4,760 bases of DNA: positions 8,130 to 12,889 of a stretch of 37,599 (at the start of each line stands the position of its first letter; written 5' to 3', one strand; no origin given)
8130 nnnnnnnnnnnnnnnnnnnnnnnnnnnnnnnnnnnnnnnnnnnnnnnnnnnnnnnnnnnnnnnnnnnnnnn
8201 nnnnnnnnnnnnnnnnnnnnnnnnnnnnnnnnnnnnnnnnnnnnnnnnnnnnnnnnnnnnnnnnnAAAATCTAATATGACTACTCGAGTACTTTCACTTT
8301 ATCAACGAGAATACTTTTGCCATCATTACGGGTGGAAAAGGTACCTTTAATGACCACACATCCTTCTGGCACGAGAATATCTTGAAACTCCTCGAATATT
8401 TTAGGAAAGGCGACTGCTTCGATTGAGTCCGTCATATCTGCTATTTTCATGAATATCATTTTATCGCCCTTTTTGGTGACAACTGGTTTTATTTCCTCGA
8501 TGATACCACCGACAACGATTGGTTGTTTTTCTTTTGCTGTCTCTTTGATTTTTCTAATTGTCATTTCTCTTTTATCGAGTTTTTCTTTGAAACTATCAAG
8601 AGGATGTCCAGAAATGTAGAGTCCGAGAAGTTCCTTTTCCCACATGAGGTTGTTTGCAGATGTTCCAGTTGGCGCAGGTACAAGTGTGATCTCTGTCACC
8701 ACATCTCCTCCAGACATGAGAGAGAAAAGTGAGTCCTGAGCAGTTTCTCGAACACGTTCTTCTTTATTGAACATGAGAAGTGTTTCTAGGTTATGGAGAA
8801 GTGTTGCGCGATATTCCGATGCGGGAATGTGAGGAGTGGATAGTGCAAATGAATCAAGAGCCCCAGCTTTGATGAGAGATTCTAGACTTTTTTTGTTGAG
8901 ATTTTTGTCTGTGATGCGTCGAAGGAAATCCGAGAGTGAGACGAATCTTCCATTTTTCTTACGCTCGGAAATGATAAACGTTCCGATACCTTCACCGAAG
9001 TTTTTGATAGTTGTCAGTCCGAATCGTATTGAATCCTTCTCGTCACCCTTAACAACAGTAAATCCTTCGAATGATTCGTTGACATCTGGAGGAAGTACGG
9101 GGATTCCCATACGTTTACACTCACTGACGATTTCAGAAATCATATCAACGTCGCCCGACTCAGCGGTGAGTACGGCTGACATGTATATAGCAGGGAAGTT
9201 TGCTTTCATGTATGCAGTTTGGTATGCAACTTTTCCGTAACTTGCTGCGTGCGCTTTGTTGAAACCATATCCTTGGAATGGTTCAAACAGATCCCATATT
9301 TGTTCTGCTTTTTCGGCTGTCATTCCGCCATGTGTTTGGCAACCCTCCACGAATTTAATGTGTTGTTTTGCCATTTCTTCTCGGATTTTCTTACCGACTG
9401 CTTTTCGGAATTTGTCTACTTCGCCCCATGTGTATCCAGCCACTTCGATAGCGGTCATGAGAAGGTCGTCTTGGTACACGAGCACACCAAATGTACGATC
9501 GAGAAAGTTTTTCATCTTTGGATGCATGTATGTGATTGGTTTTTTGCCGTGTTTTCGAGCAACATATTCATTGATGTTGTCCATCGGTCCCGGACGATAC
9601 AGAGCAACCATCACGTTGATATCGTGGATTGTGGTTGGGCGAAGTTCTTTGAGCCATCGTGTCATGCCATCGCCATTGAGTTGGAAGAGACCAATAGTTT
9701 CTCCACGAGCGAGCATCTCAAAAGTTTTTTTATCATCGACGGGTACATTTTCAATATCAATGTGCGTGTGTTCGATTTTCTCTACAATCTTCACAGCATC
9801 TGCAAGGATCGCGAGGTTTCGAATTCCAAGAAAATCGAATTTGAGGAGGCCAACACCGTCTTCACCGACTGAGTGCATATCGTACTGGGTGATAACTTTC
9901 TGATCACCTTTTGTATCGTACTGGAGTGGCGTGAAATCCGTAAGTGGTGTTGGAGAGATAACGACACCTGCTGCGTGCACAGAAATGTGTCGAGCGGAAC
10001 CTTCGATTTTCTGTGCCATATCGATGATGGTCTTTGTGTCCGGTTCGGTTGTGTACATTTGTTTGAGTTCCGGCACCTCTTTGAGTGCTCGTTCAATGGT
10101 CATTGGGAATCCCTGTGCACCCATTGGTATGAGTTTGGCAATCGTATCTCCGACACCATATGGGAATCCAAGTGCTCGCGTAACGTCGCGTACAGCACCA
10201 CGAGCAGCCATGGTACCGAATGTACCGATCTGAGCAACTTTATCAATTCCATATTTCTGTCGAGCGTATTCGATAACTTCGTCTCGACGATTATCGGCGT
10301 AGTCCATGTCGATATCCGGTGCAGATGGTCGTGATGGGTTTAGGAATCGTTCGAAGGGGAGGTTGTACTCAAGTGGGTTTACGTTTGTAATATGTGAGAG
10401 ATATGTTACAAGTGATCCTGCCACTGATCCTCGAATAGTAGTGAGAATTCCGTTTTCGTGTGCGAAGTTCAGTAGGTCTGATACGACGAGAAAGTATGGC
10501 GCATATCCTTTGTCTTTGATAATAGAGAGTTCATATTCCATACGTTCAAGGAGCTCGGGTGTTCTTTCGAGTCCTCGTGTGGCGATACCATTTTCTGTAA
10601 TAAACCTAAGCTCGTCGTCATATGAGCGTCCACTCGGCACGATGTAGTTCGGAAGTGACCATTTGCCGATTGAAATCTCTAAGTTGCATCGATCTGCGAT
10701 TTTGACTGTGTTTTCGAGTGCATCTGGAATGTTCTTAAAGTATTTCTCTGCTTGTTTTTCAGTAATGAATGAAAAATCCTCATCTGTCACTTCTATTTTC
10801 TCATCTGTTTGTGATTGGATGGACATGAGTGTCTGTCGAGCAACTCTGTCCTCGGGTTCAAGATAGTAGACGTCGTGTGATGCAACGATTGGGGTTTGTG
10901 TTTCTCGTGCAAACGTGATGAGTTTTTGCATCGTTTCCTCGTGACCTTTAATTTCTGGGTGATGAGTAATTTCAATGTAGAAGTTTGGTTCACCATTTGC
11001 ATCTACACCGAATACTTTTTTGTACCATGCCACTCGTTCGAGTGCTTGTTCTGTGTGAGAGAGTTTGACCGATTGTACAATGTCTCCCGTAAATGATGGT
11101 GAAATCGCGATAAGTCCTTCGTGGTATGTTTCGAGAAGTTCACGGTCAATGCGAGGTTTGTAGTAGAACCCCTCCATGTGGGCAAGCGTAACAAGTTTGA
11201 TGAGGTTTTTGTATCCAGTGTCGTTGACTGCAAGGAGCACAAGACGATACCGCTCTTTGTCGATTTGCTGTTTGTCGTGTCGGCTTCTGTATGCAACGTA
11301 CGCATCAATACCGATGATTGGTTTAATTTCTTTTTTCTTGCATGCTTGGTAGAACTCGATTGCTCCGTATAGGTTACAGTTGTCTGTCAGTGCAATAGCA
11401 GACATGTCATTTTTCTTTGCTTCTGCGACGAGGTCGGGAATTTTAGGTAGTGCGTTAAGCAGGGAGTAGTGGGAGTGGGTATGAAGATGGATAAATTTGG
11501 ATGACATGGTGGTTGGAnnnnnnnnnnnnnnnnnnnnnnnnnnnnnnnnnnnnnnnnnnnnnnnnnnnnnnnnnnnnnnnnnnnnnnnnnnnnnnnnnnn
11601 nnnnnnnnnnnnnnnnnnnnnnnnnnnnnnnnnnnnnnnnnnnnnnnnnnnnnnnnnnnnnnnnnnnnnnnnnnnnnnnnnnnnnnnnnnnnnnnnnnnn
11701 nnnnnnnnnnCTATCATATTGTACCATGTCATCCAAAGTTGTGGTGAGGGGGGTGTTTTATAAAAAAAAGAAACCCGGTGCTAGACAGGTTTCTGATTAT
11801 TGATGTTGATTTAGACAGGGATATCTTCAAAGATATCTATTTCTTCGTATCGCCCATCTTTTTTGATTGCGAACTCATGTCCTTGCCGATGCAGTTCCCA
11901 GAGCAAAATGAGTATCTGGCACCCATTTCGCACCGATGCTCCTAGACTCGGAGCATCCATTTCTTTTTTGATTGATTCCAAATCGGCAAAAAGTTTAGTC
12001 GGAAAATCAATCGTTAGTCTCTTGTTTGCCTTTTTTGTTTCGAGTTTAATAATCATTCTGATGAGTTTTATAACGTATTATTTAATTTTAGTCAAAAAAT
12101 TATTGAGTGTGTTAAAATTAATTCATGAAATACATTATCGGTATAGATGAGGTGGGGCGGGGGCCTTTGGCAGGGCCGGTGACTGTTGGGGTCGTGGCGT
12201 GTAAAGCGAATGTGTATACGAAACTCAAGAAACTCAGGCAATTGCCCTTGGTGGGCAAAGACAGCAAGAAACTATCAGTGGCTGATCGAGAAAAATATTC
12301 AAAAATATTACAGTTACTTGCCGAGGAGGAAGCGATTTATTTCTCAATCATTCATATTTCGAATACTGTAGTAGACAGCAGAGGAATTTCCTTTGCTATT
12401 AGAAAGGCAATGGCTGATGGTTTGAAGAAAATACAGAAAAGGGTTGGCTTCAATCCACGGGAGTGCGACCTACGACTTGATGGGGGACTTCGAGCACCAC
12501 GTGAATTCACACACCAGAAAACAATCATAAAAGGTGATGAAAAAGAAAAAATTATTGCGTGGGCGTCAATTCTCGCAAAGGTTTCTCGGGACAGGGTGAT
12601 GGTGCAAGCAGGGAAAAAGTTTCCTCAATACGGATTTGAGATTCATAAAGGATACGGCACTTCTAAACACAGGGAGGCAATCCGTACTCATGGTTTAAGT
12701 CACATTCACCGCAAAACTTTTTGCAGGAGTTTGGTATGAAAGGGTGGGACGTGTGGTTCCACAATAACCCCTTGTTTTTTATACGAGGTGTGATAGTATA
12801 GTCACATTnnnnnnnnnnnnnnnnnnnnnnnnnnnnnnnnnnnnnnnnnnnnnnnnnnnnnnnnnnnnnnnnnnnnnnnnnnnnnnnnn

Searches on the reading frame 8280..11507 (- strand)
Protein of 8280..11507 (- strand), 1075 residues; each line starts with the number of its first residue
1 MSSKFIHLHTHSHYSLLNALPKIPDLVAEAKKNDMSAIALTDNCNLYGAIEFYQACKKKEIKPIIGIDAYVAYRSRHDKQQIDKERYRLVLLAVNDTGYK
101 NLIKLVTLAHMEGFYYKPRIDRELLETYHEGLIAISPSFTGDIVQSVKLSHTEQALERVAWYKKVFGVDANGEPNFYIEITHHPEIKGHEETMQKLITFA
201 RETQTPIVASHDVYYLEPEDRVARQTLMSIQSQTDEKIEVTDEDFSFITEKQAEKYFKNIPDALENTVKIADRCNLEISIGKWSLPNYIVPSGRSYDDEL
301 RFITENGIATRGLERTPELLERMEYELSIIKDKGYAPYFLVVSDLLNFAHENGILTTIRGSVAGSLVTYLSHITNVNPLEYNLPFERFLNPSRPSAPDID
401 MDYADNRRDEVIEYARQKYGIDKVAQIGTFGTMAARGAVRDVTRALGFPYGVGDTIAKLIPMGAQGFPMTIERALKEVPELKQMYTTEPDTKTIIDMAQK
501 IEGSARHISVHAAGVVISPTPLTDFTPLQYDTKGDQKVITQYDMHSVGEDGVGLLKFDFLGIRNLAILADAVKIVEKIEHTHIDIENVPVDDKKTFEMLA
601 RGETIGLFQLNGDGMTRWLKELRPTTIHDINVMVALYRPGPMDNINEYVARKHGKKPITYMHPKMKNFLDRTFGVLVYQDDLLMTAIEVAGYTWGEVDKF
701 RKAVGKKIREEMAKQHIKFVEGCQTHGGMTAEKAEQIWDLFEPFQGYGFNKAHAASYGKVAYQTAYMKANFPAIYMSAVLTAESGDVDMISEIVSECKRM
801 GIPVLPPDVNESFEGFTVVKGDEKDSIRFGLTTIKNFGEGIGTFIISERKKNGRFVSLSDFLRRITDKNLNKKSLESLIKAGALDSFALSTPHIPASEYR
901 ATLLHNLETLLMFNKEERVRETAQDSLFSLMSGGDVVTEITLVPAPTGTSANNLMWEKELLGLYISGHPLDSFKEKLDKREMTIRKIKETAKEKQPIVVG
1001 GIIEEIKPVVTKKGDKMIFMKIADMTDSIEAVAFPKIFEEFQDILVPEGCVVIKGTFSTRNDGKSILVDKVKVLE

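Call 17: search_protein_families(library=pfam, proteins=[window:8280-11507:-], max_evalue=0.00001)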
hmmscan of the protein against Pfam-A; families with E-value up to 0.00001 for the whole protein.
window:8280-11507:- (1075 aa): 5 families
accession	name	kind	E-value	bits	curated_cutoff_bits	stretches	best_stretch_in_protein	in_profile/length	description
PF07733.18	DNA_pol3_alpha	-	1.3e-90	304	23.9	1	299-561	2-260/260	Bacterial DNA polymerase III alpha NTPase domain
PF17657.6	DNA_pol3_finger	-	3.8e-52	176.4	22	1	564-726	1-165/166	Bacterial DNA polymerase III alpha subunit finger domain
PF02811.25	PHP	-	8.3e-50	169.8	26.4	1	7-183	1-164/164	PHP domain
PF14579.12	HHH_6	-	3.1e-27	95.1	25.6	1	801-889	1-85/90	Helix-hairpin-helix motif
PF01336.31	tRNA_anti-codon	-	2.1e-11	44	27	1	998-1074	2-75/75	OB-fold nucleic acid binding domain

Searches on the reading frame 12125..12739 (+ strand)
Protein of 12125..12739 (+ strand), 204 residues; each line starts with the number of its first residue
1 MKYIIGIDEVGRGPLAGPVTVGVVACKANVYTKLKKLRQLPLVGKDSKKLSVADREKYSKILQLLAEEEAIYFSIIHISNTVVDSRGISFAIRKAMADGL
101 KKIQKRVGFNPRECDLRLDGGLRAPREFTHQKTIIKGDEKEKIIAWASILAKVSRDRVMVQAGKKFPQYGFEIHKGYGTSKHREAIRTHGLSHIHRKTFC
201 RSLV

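Call 17: search_protein_families(library=pfam, proteins=[window:12125-12739:+], max_evalue=0.00001)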
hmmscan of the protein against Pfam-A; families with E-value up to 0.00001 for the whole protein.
window:12125-12739:+ (204 aa): 1 family
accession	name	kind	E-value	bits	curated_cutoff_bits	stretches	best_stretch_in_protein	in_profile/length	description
PF01351.25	RNase_HII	-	4.4e-31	108.8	25.8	1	5-201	1-198/199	Ribonuclease HII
